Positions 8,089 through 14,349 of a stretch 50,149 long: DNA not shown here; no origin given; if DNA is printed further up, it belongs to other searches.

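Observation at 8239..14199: Giant (about 1,986 aa) membrane protein with a polytopic N-domain, a very large extracytoplasmic region and a C-terminal TM anchor, at the centre of a glycan operon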

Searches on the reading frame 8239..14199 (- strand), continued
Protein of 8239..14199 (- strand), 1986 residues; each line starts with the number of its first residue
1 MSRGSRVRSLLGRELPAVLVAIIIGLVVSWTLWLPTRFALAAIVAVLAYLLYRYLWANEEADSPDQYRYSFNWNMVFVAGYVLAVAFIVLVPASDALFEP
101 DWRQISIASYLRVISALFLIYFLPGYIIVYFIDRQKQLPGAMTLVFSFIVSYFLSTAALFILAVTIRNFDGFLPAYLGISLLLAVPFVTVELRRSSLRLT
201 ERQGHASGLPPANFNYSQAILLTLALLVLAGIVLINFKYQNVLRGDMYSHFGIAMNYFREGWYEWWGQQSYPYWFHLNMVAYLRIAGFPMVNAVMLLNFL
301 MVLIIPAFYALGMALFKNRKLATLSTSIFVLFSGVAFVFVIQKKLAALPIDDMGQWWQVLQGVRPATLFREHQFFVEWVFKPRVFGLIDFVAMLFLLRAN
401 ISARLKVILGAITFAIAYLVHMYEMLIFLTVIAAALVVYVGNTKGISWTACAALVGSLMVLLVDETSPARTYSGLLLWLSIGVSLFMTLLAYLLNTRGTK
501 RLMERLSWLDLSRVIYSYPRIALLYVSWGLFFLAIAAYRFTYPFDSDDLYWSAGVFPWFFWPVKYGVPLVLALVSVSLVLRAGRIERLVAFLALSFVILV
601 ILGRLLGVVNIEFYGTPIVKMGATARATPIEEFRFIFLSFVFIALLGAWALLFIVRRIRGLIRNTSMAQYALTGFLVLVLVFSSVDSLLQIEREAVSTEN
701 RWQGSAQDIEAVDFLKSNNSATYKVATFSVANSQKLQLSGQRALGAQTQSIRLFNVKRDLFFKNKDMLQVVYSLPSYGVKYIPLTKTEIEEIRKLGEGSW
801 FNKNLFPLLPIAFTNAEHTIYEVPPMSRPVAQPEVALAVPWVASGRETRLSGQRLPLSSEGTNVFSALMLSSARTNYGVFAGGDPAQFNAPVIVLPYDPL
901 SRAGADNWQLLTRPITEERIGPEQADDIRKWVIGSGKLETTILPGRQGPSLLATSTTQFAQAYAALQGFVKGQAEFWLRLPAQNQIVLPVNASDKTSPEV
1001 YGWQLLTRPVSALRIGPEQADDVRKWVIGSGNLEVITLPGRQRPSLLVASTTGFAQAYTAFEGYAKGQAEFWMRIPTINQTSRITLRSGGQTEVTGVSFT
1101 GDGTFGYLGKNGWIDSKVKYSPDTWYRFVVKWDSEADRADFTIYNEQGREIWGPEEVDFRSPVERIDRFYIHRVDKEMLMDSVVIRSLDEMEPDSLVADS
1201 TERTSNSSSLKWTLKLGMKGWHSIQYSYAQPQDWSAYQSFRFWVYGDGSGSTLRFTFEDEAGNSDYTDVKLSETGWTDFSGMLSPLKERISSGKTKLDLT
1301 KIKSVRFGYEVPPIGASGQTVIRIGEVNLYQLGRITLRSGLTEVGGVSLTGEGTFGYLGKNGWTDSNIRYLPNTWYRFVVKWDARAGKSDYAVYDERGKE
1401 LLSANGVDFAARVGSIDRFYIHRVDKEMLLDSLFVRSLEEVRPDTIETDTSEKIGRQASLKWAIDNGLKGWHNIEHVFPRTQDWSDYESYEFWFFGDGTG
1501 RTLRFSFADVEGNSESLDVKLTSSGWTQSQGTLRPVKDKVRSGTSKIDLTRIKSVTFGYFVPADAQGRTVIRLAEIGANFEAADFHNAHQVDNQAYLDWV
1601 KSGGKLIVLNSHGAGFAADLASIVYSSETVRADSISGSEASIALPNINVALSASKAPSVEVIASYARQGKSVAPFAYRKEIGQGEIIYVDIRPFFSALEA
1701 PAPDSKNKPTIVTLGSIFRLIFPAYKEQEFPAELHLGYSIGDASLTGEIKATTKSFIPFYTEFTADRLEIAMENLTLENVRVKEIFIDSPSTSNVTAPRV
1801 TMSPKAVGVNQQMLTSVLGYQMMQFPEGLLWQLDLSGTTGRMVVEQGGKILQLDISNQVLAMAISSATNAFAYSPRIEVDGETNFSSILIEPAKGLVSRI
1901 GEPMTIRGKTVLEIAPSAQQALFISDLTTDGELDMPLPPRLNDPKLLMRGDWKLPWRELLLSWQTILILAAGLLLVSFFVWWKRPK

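Call 28: search_protein_families(library=pfam, alignment_id=A1, max_evalue=0.1)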
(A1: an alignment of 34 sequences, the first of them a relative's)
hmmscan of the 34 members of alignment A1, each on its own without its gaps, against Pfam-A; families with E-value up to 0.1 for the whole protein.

A. member 1, P0001 (1986 aa): 2 families
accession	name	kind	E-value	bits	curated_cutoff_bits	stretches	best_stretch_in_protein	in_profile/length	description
PF03425.19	CBM_11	-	8.2e-14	52.5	27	2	1196-1308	40-163/182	Carbohydrate binding domain (family 11)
PF11903.14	ParD_like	-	0.059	13.8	23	0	1066-1075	26-35/73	ParD-like antitoxin of type II bacterial toxin-antitoxin system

B. families by the number of members that match (of 34 scanned): 18 families
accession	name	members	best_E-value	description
PF07760.16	DUF1616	8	1.4e-05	Protein of unknown function (DUF1616)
PF13385.13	Laminin_G_3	6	2.1e-25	Concanavalin A-like lectin/glucanases superfamily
PF14258.12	DUF4350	6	8.8e-05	Domain of unknown function (DUF4350)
PF06439.18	3keto-disac_hyd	3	1.2e-08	3-keto-disaccharide hydrolase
PF07953.20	Toxin_R_bind_N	3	1.6e-05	Clostridium neurotoxin, N-terminal receptor binding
PF24157.1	DUF7408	3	0.033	Domain of unknown function (DUF7408)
PF03425.19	CBM_11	2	8.2e-14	Carbohydrate binding domain (family 11)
PF02210.31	Laminin_G_2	2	1e-07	Laminin G domain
PF06570.16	DUF1129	1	0.00057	Protein of unknown function (DUF1129)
PF05735.19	TSP_C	1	0.0018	Thrombospondin C-terminal region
PF01757.29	Acyl_transf_3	1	0.0025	Acyltransferase domain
PF04620.18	FlaA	1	0.02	Flagellar filament outer layer protein Flaa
PF02973.23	Sialidase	1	0.021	Sialidase, N-terminal domain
PF00054.30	Laminin_G_1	1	0.023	Laminin G domain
PF21708.4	Glyco_hydro_59_C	1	0.025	Galactocerebrosidase, C-terminal lectin domain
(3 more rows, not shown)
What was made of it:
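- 9100..9447 (-): Family-conserved domain (aa 1585-1700; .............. ... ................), probably class-I glutamine-amidotransferase-like. DUF4350 hits in 6 of 34 relatives and Glyco_hydro_42M in 1 (call 28).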

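Call 32: find_homologous_proteins(query=A1, max_evalue=0.00001)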
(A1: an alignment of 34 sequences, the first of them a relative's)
Query A1 (34 sequences) (1986 aa, profile of the alignment): 5 proteins with E <= 0.00001 among 8000 candidates.
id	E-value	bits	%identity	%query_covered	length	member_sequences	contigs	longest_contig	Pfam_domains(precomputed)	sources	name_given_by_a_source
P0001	0.0e+0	1123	100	100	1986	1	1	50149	PF03425.20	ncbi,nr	ncbi:MAG: hypothetical protein HY670_09455 [Chloroflexi bacterium]|nr:hypothetical protein [Chlorofl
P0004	2.2e-182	627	47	46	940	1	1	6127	PF07760.17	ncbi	-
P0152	1.6e-136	475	22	25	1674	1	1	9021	-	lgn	-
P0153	2.8e-7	47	34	2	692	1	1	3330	-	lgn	-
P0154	3.1e-7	47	33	3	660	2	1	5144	PF10060.16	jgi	jgi:hypothetical protein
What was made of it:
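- Closest known: DUF2298 / Chlor_Arch_YYY. Same: The family profile reaches a DUF2298 protein (P0154) at E 3e-7 (call 32).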

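Call 79: search_protein_families(library=ncbifam, proteins=[P0153, P0154], max_evalue=0.1)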
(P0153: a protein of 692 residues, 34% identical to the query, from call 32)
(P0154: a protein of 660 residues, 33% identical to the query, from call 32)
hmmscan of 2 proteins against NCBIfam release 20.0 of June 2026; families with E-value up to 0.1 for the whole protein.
P0153 (692 aa): 1 family
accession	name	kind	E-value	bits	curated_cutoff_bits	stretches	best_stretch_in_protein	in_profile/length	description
TIGR04154.1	archaeo_STT3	subfamily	0.00057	18.4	450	0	246-288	100-139/831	oligosaccharyl transferase, archaeosortase A system-associated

P0154 (660 aa): 1 family
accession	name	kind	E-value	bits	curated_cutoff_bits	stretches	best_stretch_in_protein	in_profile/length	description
TIGR03662.1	Chlor_Arch_YYY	subfamily_domain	5.5e-05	22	300.25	1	25-518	6-463/727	chlor_Arch_YYY domain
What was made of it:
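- The distant relative P0153 weakly hits archaeo_STT3 (call 79).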
